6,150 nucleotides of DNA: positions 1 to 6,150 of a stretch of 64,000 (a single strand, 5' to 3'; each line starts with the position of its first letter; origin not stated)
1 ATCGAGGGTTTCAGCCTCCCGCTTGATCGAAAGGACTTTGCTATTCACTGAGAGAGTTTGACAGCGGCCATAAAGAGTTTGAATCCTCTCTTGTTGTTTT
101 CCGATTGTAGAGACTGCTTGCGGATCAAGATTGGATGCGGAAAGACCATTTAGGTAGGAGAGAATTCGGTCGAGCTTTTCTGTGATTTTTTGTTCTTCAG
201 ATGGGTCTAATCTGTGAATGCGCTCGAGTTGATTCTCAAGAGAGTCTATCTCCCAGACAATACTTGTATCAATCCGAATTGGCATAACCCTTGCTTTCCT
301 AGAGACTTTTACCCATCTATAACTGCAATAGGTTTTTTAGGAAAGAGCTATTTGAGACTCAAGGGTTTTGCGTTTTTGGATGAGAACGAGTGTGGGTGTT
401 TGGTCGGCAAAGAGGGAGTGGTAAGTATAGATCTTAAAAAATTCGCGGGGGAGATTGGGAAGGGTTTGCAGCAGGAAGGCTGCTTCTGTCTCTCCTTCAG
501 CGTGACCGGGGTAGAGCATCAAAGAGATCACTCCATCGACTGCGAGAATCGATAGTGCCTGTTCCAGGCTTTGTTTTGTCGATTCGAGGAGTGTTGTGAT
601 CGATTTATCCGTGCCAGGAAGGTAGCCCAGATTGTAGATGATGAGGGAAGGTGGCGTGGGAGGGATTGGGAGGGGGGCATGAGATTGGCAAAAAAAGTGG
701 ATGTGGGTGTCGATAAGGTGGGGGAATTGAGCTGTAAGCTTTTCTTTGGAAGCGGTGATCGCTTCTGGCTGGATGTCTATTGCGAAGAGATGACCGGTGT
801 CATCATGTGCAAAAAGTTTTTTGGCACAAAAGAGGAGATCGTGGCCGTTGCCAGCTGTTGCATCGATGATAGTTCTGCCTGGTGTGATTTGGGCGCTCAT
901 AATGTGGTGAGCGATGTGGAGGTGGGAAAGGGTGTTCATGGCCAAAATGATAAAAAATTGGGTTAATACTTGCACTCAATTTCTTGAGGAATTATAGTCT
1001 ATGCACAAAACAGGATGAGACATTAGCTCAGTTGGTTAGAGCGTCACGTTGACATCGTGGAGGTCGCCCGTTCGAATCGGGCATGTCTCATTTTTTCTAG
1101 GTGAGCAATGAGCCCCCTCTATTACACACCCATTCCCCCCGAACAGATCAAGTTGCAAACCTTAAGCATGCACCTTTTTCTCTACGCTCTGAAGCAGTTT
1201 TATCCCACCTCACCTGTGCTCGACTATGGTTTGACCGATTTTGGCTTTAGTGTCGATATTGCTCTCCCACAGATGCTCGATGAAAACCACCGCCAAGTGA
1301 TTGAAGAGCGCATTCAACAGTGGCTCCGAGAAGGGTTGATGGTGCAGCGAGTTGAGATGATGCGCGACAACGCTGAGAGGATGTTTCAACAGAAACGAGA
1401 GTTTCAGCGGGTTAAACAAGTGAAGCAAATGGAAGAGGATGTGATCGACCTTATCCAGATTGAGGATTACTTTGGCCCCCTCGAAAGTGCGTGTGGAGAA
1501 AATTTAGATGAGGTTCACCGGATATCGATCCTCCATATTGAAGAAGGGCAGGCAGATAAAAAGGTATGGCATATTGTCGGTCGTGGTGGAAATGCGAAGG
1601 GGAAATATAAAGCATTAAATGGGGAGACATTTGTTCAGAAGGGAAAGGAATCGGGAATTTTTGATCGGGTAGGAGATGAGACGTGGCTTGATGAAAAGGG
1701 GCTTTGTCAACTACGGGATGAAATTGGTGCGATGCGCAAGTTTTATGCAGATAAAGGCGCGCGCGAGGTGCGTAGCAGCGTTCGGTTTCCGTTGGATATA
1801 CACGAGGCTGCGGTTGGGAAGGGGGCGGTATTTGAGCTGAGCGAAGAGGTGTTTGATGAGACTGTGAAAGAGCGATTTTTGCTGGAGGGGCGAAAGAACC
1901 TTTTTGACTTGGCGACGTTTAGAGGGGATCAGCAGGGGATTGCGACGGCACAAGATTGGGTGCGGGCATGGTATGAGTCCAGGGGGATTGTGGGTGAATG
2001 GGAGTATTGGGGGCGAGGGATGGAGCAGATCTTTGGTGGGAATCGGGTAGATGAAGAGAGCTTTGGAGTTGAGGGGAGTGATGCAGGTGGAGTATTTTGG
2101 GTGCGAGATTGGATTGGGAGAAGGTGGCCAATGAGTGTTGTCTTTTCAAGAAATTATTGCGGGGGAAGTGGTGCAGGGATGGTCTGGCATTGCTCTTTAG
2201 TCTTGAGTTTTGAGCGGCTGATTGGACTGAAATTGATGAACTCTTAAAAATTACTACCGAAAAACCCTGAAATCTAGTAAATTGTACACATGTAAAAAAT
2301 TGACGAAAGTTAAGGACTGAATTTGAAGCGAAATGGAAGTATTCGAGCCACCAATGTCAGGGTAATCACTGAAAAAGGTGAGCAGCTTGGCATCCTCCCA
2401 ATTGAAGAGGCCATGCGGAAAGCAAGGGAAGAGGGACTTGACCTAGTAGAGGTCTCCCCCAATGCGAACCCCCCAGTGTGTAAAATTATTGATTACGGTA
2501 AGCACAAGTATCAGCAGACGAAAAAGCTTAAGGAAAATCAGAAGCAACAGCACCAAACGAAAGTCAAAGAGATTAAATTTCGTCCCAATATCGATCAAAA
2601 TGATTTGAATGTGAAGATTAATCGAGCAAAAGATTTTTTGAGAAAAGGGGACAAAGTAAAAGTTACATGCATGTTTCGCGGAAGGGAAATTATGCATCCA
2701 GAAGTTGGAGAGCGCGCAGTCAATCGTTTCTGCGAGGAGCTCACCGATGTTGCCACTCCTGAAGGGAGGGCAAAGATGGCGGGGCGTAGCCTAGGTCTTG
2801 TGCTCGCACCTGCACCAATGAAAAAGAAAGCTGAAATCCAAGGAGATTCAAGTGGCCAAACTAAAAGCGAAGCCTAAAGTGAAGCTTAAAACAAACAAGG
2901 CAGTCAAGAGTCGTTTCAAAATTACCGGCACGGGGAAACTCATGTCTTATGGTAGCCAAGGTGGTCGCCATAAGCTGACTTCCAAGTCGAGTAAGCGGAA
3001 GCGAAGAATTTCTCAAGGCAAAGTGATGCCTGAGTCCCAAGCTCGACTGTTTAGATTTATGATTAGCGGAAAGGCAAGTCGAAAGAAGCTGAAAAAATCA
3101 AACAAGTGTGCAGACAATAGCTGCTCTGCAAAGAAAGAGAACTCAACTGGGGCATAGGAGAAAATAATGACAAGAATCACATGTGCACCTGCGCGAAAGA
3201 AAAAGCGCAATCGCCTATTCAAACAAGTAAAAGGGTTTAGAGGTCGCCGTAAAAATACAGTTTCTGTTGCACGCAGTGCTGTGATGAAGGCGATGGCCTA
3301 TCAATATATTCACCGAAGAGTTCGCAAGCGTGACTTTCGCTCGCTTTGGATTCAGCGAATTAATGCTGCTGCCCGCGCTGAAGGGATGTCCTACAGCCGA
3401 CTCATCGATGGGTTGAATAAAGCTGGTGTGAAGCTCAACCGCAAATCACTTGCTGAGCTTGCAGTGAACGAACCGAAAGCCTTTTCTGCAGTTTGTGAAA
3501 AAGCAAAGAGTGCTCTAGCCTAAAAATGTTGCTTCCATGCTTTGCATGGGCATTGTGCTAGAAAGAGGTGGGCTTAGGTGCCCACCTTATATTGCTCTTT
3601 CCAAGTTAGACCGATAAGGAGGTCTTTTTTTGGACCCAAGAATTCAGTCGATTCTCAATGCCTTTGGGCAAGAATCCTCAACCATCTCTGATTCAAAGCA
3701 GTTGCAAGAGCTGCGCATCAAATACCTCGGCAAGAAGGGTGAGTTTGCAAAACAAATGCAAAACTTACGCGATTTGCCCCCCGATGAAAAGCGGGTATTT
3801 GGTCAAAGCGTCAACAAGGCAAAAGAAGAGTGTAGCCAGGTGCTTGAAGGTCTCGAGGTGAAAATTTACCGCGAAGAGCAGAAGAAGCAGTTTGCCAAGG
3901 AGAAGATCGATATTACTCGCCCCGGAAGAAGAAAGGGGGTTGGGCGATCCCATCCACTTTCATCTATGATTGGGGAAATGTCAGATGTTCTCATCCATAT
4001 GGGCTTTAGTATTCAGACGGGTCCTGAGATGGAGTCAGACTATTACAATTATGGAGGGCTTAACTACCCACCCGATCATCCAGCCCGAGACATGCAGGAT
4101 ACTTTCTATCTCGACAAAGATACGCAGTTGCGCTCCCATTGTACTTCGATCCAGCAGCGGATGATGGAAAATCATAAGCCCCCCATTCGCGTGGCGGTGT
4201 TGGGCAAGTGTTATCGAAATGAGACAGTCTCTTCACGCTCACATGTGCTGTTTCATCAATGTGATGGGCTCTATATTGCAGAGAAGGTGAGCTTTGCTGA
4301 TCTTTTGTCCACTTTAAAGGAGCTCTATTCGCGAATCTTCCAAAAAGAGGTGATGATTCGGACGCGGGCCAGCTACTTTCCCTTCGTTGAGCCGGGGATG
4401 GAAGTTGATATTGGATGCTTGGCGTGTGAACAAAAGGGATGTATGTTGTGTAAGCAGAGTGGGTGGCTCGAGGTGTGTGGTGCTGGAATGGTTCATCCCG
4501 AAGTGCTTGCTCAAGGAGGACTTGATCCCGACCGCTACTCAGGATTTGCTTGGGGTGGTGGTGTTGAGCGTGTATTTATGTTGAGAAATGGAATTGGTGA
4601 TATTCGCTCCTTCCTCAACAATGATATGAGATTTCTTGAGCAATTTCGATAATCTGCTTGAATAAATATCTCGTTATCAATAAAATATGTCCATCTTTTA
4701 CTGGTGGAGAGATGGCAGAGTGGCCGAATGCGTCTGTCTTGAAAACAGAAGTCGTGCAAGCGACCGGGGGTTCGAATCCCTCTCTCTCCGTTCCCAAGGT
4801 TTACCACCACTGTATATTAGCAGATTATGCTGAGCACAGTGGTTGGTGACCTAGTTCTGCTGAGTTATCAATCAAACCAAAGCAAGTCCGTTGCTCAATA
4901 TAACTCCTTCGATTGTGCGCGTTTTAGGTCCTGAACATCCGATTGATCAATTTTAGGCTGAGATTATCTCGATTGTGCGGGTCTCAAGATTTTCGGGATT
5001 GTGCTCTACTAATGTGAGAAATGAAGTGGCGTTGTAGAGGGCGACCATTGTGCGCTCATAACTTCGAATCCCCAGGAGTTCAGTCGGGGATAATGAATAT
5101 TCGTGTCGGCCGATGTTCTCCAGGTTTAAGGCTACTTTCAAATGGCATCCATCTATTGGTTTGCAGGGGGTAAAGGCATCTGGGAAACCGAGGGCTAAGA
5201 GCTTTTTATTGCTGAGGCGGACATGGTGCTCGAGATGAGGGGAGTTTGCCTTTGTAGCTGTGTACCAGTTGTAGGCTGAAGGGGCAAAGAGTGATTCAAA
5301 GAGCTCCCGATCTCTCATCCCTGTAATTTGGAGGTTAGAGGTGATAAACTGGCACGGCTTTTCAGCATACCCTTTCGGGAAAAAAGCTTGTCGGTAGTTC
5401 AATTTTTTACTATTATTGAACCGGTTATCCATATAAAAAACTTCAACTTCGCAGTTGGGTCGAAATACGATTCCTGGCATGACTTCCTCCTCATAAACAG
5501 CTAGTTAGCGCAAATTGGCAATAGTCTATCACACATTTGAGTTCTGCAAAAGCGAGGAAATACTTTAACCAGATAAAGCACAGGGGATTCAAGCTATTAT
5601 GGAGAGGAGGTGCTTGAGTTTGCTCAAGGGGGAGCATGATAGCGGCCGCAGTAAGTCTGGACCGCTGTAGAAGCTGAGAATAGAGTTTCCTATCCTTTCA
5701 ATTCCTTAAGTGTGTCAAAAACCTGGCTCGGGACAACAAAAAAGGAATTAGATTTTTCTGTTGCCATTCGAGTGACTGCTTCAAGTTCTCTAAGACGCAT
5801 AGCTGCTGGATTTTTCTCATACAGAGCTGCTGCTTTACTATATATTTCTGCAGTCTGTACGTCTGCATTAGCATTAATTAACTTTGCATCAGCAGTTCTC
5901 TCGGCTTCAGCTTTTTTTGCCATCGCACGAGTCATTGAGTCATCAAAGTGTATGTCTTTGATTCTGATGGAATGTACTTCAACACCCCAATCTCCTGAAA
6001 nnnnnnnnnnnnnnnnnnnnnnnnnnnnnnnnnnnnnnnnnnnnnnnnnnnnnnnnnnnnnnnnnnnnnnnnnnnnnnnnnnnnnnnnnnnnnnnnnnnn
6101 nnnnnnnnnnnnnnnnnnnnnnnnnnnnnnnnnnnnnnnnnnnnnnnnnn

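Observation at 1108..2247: Decayed threonyl-tRNA synthetase gene retained as an intact 379-codon ORF at the canonical thrS position upstream of infC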

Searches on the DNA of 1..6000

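Call 60: search_rna_families(source=window, start=1, end=6000, threshold=evalue, max_evalue=1)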
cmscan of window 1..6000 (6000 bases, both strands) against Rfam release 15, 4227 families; matches with E-value up to 1: 5.
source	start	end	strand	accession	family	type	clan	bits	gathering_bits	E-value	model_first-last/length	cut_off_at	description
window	1017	1090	+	RF00005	tRNA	Gene; tRNA;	CL00001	67.1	29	1.8e-13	1-71/71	no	tRNA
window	4706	4790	+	RF00005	tRNA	Gene; tRNA;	CL00001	61.1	29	8.5e-12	1-71/71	no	tRNA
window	4725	4790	-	RF04351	Plastid-psbl-rps4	Cis-reg;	-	34.3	68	0.00019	1-53/53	no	Plastid-psbl-rps4 3UTR RNA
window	4700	4851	+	RF02223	sX4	Gene; sRNA;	-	27.6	70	0.0075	1-167/167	no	Proteobacterial sRNA sX4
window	1017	1091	-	RF04354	Plastid-ycf2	Cis-reg;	-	21.5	65.7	0.7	1-75/75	no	Plastid-ycf2 5UTR RNA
